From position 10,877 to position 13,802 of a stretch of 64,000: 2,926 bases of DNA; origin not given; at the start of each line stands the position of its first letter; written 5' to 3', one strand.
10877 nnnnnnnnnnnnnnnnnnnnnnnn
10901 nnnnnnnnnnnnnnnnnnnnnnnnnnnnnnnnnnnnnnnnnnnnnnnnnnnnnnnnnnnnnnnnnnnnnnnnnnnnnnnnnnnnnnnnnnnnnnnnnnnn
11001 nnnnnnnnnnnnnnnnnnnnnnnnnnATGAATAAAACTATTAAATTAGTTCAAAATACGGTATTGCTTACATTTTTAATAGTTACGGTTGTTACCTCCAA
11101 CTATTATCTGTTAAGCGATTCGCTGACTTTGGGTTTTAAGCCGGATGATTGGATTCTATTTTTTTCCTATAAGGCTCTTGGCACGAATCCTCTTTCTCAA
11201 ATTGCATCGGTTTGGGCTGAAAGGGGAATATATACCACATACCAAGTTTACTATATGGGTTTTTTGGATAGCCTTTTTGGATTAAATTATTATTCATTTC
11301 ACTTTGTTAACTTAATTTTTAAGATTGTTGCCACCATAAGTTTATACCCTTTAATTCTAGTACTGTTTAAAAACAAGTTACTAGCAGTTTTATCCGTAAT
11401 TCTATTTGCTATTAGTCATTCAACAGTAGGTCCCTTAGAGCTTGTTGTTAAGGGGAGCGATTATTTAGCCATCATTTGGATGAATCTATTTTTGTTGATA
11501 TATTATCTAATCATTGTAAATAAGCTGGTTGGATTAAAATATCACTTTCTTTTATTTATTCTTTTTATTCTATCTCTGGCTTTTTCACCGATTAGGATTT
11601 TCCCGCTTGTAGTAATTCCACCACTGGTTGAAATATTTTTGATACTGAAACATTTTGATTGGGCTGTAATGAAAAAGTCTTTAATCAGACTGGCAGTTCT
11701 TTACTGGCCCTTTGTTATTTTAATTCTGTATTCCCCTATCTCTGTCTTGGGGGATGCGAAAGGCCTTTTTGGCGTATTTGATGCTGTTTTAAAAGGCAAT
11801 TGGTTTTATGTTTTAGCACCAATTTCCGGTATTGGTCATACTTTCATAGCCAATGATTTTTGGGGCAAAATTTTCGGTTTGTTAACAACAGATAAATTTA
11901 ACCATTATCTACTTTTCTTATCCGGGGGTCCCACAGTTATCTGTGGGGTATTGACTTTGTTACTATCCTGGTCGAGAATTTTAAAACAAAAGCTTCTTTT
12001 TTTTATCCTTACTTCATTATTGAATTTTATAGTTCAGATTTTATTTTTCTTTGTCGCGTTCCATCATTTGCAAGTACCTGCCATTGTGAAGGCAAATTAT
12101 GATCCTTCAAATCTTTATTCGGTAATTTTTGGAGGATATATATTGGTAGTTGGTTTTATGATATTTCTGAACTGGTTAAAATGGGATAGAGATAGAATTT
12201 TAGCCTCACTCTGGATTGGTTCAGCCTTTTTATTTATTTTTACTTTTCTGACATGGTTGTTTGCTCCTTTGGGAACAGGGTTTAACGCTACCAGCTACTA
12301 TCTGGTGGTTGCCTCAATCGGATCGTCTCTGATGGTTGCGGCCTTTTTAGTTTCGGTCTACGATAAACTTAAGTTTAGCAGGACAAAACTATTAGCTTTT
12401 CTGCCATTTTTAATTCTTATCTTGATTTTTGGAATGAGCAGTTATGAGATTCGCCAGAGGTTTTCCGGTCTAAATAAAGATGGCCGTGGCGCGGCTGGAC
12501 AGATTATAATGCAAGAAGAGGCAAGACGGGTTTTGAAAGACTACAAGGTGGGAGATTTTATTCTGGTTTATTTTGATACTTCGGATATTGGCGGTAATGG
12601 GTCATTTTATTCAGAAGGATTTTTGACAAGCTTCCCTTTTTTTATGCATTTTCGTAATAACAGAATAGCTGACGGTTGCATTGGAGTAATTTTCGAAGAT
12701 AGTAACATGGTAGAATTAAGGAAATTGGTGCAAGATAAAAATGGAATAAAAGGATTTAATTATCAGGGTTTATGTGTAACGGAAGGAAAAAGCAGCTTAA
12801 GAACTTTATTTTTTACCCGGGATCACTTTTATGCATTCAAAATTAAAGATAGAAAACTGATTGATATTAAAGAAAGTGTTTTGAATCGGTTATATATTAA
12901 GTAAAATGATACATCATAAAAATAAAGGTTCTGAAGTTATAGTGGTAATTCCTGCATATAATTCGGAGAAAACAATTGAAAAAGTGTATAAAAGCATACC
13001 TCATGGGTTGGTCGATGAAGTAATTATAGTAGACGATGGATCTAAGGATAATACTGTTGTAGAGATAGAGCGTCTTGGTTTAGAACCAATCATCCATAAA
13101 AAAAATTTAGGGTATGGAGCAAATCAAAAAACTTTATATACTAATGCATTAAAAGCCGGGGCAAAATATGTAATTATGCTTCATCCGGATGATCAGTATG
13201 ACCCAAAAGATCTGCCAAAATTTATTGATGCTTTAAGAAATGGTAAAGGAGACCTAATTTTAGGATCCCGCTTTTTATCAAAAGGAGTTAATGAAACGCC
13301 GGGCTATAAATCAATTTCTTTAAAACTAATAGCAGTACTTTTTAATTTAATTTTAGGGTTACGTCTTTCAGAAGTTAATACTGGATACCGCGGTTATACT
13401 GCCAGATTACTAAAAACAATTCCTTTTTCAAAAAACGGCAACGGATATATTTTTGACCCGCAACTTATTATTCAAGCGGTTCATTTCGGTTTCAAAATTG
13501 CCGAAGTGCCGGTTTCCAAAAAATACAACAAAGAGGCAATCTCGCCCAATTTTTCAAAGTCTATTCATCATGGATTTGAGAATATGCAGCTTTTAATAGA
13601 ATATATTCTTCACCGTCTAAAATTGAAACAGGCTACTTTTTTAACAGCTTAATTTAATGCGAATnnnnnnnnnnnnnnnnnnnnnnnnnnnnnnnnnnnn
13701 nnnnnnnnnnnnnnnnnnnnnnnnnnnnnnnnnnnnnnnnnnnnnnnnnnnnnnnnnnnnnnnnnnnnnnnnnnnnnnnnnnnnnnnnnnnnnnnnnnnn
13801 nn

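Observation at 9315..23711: Tandem expansion of five PMT/ArnT-like GT-C glycosyltransferases interleaved with DPM1-like GT2 enzymes: a lipid-linked-sugar extracytoplasmic glycosylation system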

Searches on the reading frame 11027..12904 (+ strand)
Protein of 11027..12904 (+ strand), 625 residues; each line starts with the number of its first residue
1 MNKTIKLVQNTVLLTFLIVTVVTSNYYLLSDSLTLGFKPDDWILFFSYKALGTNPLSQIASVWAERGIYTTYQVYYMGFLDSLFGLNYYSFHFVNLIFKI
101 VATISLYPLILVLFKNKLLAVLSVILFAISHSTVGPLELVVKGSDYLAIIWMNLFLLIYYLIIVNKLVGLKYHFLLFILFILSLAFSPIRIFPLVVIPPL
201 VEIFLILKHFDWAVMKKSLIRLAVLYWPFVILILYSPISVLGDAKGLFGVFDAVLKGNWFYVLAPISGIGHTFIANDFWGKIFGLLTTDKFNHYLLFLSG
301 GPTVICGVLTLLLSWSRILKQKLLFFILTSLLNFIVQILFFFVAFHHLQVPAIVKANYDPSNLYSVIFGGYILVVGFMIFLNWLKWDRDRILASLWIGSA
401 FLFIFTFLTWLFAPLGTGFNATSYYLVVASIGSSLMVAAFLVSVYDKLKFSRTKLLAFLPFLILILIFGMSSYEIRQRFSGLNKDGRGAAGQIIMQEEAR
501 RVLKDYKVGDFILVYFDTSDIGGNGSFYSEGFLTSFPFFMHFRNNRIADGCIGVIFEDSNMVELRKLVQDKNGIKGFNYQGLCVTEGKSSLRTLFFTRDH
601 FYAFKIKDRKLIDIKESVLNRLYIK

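Call 4: search_protein_families(library=pfam, proteins=[window:11027-12904:+], max_evalue=0.1)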
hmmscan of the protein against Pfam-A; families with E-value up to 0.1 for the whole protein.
window:11027-12904:+ (625 aa): 0 families

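Call 6: search_protein_families(library=ncbifam, proteins=[window:11027-12904:+], max_evalue=0.1)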
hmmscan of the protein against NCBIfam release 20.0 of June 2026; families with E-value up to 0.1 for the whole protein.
window:11027-12904:+ (625 aa): 0 families

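Call 79: list_cluster_members(proteins=[window:11027-12904:+, P0001, window:17743-19662:+, window:19645-21414:-, window:21414-23711:-, window:12906-13652:+, window:9315-10049:-])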
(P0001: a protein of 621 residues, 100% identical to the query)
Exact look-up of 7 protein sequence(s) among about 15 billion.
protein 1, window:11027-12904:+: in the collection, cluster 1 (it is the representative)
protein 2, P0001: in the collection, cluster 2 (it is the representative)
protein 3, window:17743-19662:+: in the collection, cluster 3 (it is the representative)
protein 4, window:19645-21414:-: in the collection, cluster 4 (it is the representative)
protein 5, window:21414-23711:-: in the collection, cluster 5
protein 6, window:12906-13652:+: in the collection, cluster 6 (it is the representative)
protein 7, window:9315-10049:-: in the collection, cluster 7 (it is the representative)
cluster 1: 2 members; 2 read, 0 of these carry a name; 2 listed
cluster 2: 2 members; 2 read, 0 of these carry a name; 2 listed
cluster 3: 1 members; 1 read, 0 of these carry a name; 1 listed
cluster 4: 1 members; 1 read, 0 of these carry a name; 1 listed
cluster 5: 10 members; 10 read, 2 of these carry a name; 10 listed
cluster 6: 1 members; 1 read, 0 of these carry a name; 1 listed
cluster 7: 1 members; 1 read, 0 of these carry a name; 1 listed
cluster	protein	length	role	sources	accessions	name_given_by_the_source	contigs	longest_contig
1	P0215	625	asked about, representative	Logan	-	-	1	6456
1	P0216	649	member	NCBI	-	-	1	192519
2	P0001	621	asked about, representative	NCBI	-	-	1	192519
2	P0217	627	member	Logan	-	-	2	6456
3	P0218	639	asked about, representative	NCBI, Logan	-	-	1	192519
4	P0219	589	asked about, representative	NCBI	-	-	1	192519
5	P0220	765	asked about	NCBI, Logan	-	-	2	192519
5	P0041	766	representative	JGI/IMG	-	-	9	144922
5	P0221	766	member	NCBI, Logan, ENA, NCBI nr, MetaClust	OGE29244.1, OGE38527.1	hypothetical protein A3B42_05280 [Candidatus Daviesbacteria bacterium ... | MAG: hypothetical protein A2772_00200 [Candidatus Daviesbacteria bacterium ... | \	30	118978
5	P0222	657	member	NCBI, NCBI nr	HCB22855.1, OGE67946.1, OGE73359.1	hypothetical protein A3H81_01715 [Candidatus Daviesbacteria bacterium ... | MAG: hypothetical protein A3H81_01715 [Candidatus Daviesbacteria bacterium ...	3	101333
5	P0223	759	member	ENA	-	-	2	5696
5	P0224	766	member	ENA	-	-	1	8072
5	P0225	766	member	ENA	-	-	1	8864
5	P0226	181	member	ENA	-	-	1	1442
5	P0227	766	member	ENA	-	-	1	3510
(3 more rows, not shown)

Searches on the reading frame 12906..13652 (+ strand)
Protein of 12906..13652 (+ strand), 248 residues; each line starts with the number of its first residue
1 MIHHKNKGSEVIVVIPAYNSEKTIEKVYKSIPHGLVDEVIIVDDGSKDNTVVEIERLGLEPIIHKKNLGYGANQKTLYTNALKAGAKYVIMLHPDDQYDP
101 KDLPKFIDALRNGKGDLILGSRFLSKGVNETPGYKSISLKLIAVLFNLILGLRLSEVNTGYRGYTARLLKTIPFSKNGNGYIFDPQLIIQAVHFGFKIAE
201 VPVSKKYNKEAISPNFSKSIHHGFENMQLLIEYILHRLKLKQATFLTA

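Call 4: search_protein_families(library=pfam, proteins=[window:12906-13652:+], max_evalue=0.1)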
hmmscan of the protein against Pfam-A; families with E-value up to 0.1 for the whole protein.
window:12906-13652:+ (248 aa): 2 families
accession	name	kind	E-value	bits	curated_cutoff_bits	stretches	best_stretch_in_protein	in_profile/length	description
PF00535.33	Glycos_transf_2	-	5.2e-22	79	23.3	1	13-137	2-130/168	Glycosyl transferase family 2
PF23720.1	DUF7161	-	0.037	14.4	27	0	26-47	26-46/72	Family of unknown function (DUF7161)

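Call 6: search_protein_families(library=ncbifam, proteins=[window:12906-13652:+], max_evalue=0.1)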
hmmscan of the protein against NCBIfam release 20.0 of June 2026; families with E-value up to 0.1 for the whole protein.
window:12906-13652:+ (248 aa): 18 families
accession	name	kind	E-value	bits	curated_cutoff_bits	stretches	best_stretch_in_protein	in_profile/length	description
NF058614.1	PPMAGASynPpgS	equivalog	1e-24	87.2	370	1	11-210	2-201/226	polyprenyl-phospho-N-acetylgalactosaminyl synthase PpgS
TIGR04182.1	glyco_TIGR04182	equivalog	4.3e-23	82.1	325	1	10-210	1-195/293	S-layer glycoprotein N-glycosyltransferase AglJ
NF041391.1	DPhHxTase_Halo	equivalog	9e-18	64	375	1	17-205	3-183/213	dolichyl-phosphate hexose transferase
NF010496.0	PRK13915.1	equivalog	2.2e-09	36.8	262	1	5-60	27-87/307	glucosyl-3-phosphoglycerate synthase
TIGR04283.1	glyco_like_mftF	equivalog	1.4e-08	34.6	182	1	13-111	3-97/221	TIGR04283 family arsenosugar biosynthesis glycosyltransferase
NF047683.1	TeichurnBiosyTuaG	equivalog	2.7e-08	33.8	400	1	7-111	4-112/252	teichuronic acid biosynthesis protein TuaG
NF047588.1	GlcsyltransPgfSStrep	equivalog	1.1e-06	28.2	500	1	11-171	3-166/308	glycosyltransferase PgfS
NF007482.0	PRK10073.1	equivalog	3.4e-06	26.3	423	1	6-109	3-109/334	glycosyltransferase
NF041875.1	EPS_EpsD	equivalog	4.4e-06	26.3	370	1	13-138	3-132/325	exopolysaccharide biosynthesis glycosyltransferase EpsD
TIGR03937.1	PgaC_IcaA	equivalog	4.7e-06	25.8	422.3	1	7-101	43-141/407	poly-beta-1,6-N-acetyl-D-glucosamine synthase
TIGR03965.1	mycofact_glyco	equivalog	9.5e-05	21.4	280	1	8-70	73-142/467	mycofactocin biosynthesis glycosyltransferase MftF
NF050050.1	ProtGlycPglI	equivalog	0.00025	20.5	500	1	11-115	4-113/306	GalNAc(5)-diNAcBac-PP-undecaprenol beta-1,3-glucosyltransferase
NF007986.1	PRK10714.1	equivalog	0.00037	19.6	529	1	9-172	6-172/316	undecaprenyl-phosphate 4-deoxy-4-formamido-L-arabinose transferase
TIGR03111.1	glyc2_xrt_Gpos1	hypoth_equivalog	0.0019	17.1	363.95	1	8-106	48-152/439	TIGR03111 family XrtG-associated glycosyltransferase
TIGR01556.1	rhamnosyltran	subfamily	0.0025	17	200.55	1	22-127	8-116/281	rhamnosyltransferase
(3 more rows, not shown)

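Call 39: search_solved_structures(query=window:12906-13652:+, max_evalue=0.001)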
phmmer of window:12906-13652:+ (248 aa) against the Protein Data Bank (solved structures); distinct sequences matched with E-value up to 0.001: 10.
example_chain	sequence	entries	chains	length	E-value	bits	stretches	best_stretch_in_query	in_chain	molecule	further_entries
5mlz_A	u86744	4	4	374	5.3e-12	49.2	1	10-203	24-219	Dolichol monophosphate mannose synthase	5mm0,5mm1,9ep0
7pdo_A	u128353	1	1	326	3.3e-06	30.3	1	7-116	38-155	Glucosyl-3-phosphoglycerate synthase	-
7p5l_A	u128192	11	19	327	3.3e-06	30.2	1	7-116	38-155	Glucosyl-3-phosphoglycerate synthase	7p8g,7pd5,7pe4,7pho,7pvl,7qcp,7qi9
4y6n_A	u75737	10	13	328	3.8e-06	30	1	7-65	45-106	Glucosyl-3-phosphoglycerate synthase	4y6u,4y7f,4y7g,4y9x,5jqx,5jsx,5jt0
3e25_A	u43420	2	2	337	4.1e-06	29.9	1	7-64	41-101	Putative uncharacterized protein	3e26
4ddz_A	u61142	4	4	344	4.4e-06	29.8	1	7-62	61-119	GLUCOSYL-3-PHOSPHOGLYCERATE SYNTHASE (GpgS) | Glucosyl-3-phosphoglycerate synthase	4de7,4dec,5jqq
2z87_A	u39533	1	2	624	5e-06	29.7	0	11-111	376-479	Chondroitin synthase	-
2z86_A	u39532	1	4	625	5e-06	29.7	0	11-111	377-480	Chondroitin synthase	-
3ckj_A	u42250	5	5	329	0.00015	24.8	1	7-62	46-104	Putative uncharacterized protein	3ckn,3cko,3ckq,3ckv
6p61_A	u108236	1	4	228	0.00033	23.7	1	3-98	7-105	Glycosyltransferase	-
